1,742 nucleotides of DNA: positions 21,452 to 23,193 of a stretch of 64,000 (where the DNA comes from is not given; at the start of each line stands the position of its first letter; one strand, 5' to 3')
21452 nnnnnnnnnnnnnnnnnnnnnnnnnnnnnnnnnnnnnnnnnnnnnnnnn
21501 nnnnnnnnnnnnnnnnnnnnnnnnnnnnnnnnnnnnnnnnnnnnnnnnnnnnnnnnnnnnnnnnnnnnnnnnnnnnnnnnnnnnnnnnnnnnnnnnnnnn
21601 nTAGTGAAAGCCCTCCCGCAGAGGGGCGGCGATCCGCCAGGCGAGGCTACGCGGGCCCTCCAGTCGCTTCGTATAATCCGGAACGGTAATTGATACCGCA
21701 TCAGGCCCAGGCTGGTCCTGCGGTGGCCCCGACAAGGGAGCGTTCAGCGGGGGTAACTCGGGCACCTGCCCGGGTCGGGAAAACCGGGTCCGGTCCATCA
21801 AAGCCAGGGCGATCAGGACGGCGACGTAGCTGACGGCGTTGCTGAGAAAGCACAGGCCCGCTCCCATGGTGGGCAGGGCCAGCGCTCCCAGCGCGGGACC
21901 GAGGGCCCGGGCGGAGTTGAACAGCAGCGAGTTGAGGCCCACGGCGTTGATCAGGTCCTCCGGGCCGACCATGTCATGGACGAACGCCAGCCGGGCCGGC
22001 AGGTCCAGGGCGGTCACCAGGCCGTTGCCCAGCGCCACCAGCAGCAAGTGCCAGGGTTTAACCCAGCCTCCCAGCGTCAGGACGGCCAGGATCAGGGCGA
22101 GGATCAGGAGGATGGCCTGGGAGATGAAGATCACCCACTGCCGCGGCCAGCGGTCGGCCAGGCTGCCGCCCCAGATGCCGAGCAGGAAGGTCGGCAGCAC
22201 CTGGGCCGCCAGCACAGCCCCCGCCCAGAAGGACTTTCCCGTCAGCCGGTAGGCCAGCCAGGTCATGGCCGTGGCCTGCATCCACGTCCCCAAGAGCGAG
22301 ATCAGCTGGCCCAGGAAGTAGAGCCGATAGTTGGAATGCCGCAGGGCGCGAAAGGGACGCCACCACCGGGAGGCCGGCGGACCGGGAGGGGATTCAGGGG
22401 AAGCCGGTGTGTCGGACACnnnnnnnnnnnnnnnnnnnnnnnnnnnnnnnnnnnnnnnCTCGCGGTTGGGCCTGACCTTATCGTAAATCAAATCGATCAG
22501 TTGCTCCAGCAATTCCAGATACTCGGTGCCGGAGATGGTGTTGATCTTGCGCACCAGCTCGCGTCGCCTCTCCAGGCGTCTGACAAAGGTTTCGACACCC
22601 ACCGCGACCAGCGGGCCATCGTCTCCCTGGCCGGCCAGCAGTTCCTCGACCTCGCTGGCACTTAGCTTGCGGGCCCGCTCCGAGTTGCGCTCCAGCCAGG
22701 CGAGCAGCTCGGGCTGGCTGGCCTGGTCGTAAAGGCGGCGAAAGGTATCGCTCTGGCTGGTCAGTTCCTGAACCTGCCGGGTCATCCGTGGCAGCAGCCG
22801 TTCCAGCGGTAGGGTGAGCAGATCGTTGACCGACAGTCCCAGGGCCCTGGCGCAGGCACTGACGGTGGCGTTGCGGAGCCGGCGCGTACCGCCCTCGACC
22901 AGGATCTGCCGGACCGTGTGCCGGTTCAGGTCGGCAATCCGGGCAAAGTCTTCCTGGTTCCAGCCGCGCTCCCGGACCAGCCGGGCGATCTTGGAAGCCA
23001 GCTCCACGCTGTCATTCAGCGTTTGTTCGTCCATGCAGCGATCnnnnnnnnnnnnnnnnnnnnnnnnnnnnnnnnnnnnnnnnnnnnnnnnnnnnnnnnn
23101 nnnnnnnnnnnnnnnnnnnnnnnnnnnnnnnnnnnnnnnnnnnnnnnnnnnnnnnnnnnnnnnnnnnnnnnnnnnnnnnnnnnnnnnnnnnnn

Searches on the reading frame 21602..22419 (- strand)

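Call 63: search_protein_families(library=pfam, proteins=[window:21602-22419:-], max_evalue=0.0001)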
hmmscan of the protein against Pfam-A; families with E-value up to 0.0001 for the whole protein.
window:21602-22419:- (272 aa): 2 families
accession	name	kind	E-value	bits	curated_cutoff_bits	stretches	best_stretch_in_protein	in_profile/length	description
PF05977.19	MFS_3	-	4.2e-35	121.6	27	1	22-211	3-192/524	Transmembrane secretion effector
PF07690.21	MFS_1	-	2.6e-17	63.2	33.4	1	35-219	2-183/347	Major Facilitator Superfamily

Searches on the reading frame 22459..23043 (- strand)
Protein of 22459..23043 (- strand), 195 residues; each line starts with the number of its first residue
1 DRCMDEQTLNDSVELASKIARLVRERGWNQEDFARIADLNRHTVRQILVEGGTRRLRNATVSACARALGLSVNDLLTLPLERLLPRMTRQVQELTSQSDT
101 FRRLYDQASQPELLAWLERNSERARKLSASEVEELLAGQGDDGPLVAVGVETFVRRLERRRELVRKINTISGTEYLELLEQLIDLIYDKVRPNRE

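Call 25: search_protein_families(library=pfam, proteins=[window:22459-23043:-], max_evalue=0.001)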
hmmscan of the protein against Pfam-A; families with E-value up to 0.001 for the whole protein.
window:22459-23043:- (195 aa): 3 families
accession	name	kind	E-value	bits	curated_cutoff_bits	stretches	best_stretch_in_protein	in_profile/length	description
PF13443.12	HTH_26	-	1.9e-05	25.3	22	1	18-78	1-60/63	Cro/C1-type HTH DNA-binding domain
PF01381.28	HTH_3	-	0.00011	22.6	23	1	21-75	3-55/55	Helix-turn-helix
PF13560.12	HTH_31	-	0.00012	22.7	27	1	14-75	1-61/64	Helix-turn-helix domain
